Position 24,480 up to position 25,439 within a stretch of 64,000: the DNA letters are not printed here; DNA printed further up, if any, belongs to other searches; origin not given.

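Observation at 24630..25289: Third TasA-like paralog carries an off-consensus sorting signal (LPKTRD) one nucleotide away from LPKTGD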

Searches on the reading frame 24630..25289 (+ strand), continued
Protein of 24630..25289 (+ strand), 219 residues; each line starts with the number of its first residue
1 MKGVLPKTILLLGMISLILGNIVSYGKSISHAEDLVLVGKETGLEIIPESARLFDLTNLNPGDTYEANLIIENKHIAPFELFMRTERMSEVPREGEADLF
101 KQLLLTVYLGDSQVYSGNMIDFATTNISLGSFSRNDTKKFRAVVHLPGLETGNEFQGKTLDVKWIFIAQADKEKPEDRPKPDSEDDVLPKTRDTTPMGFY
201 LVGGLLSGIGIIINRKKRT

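Call 29: find_related_loci(query=window:24630-25286:+, collection=metagenome_contigs, flank=6000)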
Query window:24630-25286:+ (219 aa) in metagenome_contigs; peptide patterns used: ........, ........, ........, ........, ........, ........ (x = any residue, [..] = any of these).
63 stretches matched a pattern, but none encodes a relative of the query by tblastn (E <= 1e-3).

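Call 30: fold_search(model_id=the predicted structure, library=pdb)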
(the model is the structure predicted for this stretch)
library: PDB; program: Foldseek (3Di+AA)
matches with E <= 10: 1724; with E <= 0.001: 9
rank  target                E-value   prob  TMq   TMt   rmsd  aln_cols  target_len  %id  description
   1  8aur_A                5.0e-06  1.00  0.43  0.41   4.8       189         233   15  Cryo-EM structure of a TasA fibre (released 2022-11-30)
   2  6fvi                  1.0e-04  0.99  0.24  0.35  16.4       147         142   15  ASH / PapD-like domain of human CEP192 (PapD-like domain 7) (released 2019-03-20)
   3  7ueg_A                2.6e-04  1.00  0.30  0.35   8.3       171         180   13  Cryo-EM of bundling pili from Pyrobaculum calidifontis (released 2022-06-29)
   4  2wmp_B                3.8e-04  1.00  0.32  0.49   6.5       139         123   11  Structure of the E. coli chaperone PapD in complex with the pilin domain of the PapGII adhesin (released 2010-08-25)
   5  5iqm_A                4.5e-04  0.96  0.24  0.33   8.0       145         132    8  Crystal structure of the E. coli type 1 pilus subunit FimG (engineered variant with substitution Q134E; N-terminal Fim (released 2016-07-06)
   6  8k2f                  6.5e-04  0.98  0.28  0.14  12.6       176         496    6  Crystal structure of Group 1 oligosaccharide-releasing beta-N-acetylgalactosaminidase NgaCa from Cohnella abietis, apo 1 (released 2024-04-24)
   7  5iqo_A                8.3e-04  0.96  0.26  0.37   7.5       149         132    9  Crystal structure of the E. coli type 1 pilus subunit FimG (engineered variant with substitutions Q134E and S138E; N-t (released 2016-07-06)
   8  8k2g_A                8.8e-04  0.96  0.26  0.13  12.7       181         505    7  Crystal structure of Group 1 Oligosaccharide-releasing beta-N-acetylgalactosaminidase NgaCa from Cohnella abietis, apo (released 2024-04-24)
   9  3me0_B                1.0e-03  0.99  0.33  0.48   6.3       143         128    8  Structure of the E. coli chaperone PAPD in complex with the pilin domain of the PapGII adhesin (released 2011-04-27)
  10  6vjb                  1.1e-03  0.91  0.24  0.05  14.3       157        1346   11  Crystal structure of a catalytically inactive CXC Chemokine-degrading protease SpyCEP from Streptococcus pyogenes (released 2020-04-15)
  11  7fe0_A                1.4e-03  0.97  0.24  0.27   7.6       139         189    9  AvmM Catalyzes Macrocyclization in Alchivemycin A Biosynthesis (released 2021-09-01)
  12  5fr0                  1.4e-03  0.96  0.27  0.12  10.8       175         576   10  The details of glycolipid glycan hydrolysis by the structural analysis of a family 123 glycoside hydrolase from Clostrid (released 2016-03-30)
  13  3f2z                  1.5e-03  0.84  0.21  0.27   8.1       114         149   14  Crystal structure of the C-terminal domain of a chitobiase (BF3579) from Bacteroides fragilis, Northeast Structural Geno (released 2008-11-18)
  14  6bqm                  1.6e-03  0.98  0.24  0.14   6.0       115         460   16  Secreted serine protease VesC from Vibrio cholerae (released 2018-11-28)
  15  5fqe_A                1.6e-03  0.97  0.28  0.12  12.3       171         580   12  The details of glycolipid glycan hydrolysis by the structural analysis of a family 123 glycoside hydrolase from Clostr (released 2016-03-30)
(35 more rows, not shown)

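Call 34: find_homologous_proteins(query=A2, max_evalue=1e-10)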
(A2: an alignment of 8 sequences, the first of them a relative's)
Query A2 (8 sequences) (263 aa, profile of the alignment): 643 proteins with E <= 1e-10 among 5147 candidates; the best 120 are listed.
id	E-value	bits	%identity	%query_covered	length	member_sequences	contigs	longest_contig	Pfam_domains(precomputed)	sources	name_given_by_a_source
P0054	4.7e-78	280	100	86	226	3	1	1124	PF04203.19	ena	-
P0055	3.1e-69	251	30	48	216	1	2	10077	PF04203.19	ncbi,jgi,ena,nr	ncbi:MAG: class E sortase [Dethiobacteria bacterium]|jgi:sortase A|nr:class E sortase [Bacillota bac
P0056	6.7e-68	246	35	84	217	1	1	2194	PF04203.19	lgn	-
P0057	6.9e-68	246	30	48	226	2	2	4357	PF04203.19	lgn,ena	-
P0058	9.8e-68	246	34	84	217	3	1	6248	PF04203.19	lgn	-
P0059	1.7e-63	232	31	85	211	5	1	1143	PF04203.19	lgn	-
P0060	2.4e-63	232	31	85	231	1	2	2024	PF04203.19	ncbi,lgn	-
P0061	9.3e-63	230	30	84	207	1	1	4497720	PF04203.19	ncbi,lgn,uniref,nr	ncbi:class D sortase [Dehalobacter sp. DCM]|uniref:class D sortase n=1 Tax=Dehalobacter sp. DCM TaxI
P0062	3.0e-62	228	29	83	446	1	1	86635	PF04203.19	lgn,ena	-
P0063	4.1e-62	227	30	48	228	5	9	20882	PF04203.19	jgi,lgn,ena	-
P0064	4.1e-62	227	31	85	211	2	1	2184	PF04203.19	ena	-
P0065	9.2e-62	226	28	86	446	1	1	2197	PF04203.19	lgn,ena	-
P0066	6.4e-60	220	37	84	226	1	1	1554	PF04203.19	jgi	jgi:sortase A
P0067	5.4e-59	217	61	86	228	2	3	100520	PF04203.19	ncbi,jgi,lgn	ncbi:MAG: sortase [Mahellales bacterium]|jgi:sortase A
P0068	8.4e-59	217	34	89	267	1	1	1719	PF04203.19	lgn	-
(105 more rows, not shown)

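Call 49: find_homologous_proteins(query=P0067, max_evalue=0.00001)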
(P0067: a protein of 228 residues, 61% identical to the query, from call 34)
Query P0067 (228 aa): 225 proteins with E <= 0.00001 among 465 candidates; the best 120 are listed.
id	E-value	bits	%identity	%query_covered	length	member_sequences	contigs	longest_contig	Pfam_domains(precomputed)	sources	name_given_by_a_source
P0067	1.8e-144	497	100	100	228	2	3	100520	PF04203.19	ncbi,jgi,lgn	ncbi:MAG: sortase [Mahellales bacterium]|jgi:sortase A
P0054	1.3e-79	285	60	100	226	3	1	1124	PF04203.19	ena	-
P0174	8.4e-42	161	41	90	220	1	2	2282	PF04203.19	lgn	-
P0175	4.3e-40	156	40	98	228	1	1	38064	PF04203.19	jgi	jgi:sortase A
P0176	5.0e-40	155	41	98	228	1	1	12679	PF04203.19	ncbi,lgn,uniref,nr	ncbi:class D sortase [Pseudoneobacillus rhizosphaerae]|uniref:Class D sortase n=1 Tax=Pseudoneobacil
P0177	6.7e-40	155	39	98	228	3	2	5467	PF04203.19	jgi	jgi:sortase A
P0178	1.6e-39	154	38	98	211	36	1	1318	PF04203.19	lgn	-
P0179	1.1e-38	151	39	99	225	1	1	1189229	PF04203.19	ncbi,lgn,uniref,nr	ncbi:class D sortase [Natronincola ferrireducens]|uniref:Sortase A n=1 Tax=Natronincola ferrireducen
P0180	1.9e-38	150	38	98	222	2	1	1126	PF04203.19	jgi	jgi:sortase A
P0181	7.6e-38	148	40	98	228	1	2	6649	PF04203.19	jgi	jgi:sortase A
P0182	7.9e-37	145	38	98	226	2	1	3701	PF04203.19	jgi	jgi:sortase A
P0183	9.0e-37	145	39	98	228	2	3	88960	PF04203.19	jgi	jgi:sortase A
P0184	1.5e-36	144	41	100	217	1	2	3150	PF04203.19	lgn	-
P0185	2.1e-36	144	41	81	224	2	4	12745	PF04203.19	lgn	-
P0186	4.5e-36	142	38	100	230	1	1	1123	PF04203.19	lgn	-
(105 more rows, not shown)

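Call 55: search_protein_families(library=ncbifam, proteins=[L001:10001-10657:+, L007:5612-6268:+, P0003, P0004], max_evalue=1)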
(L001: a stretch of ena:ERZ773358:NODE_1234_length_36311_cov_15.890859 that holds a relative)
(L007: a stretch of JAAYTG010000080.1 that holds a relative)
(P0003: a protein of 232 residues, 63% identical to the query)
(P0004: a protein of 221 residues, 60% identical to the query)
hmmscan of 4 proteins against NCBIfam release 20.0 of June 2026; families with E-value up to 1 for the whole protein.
L001:10001-10657:+ (219 aa): 2 families
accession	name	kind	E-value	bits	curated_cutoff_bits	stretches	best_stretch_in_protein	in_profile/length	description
NF053819.1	EF0750_LPXTG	subfamily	0.037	14.5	47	1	171-219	59-104/105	EF2685/EF0750 family sortase-dependent surface protein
TIGR01167.1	LPXTG_anchor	domain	0.72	10.6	15.9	1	189-217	3-31/34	LPXTG cell wall anchor domain-containing protein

L007:5612-6268:+ (219 aa): 6 families
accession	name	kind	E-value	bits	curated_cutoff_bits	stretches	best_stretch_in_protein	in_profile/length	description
TIGR01167.1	LPXTG_anchor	domain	3.4e-05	24.3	15.9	1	188-219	2-33/34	LPXTG cell wall anchor domain-containing protein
NF033846.1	Rumino_NPXTG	domain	0.0066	16.7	23.5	1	189-218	2-30/30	NPXTG-anchored protein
NF033073.1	LPXTG_double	subfamily_domain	0.01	15.8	48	1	188-219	33-66/66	doubled motif LPXTG anchor domain-containing protein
NF053819.1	EF0750_LPXTG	subfamily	0.044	14.3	47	1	179-218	64-105/105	EF2685/EF0750 family sortase-dependent surface protein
TIGR03335.1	F390_ftsA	equivalog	0.096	11.4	458.7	1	23-55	137-168/445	coenzyme F390 synthetase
NF033465.3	PTPA-CTERM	subfamily_domain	0.18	12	29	1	205-219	9-23/26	PTPA-CTERM sorting domain-containing protein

P0003 (232 aa): 2 families
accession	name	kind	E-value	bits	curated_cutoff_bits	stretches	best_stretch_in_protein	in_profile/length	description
NF053819.1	EF0750_LPXTG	subfamily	0.0002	21.8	47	1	168-232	39-104/105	EF2685/EF0750 family sortase-dependent surface protein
TIGR01167.1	LPXTG_anchor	domain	0.0035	17.9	15.9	1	202-232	3-33/34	LPXTG cell wall anchor domain-containing protein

P0004 (221 aa): 3 families
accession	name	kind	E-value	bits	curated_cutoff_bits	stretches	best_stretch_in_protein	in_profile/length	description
TIGR01167.1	LPXTG_anchor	domain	4.7e-05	23.9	15.9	1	189-221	1-33/34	LPXTG cell wall anchor domain-containing protein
NF053819.1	EF0750_LPXTG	subfamily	0.0028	18.1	47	1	174-221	54-104/105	EF2685/EF0750 family sortase-dependent surface protein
NF033902.0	iso_D2_wall_anc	subfamily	0.01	14.7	95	1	170-220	489-540/540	SpaH/EbpB family LPXTG-anchored major pilin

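Call 70: search_protein_representatives(alignment_id=A1)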
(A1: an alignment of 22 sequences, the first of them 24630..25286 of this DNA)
Query: 22 sequences, 240 profile positions. Proteins with E-value up to 0.001 (for the whole library): 2260; up to 1e-10: 693; up to 1e-30: 71. The best 150 are listed.
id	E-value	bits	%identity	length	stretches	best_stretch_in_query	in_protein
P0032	1.1e-99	348.7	-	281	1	1-238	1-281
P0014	8.0e-96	336.1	-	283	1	1-240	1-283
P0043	2.3e-93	328.1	-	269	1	1-239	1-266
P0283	2.0e-84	298.9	-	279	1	1-239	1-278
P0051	3.2e-83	294.9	-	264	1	1-238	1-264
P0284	4.1e-79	281.5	-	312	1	5-239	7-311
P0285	4.0e-78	278.2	-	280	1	1-238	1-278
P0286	9.6e-78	277.0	-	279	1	1-240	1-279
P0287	1.4e-69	250.2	-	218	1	1-240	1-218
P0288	2.2e-68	246.3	-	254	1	7-239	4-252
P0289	7.5e-67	241.3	-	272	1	7-238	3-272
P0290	1.2e-65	237.4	-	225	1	9-238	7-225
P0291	2.7e-63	229.6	-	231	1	16-239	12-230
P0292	3.3e-59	216.3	-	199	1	1-179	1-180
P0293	1.0e-58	214.6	-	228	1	2-178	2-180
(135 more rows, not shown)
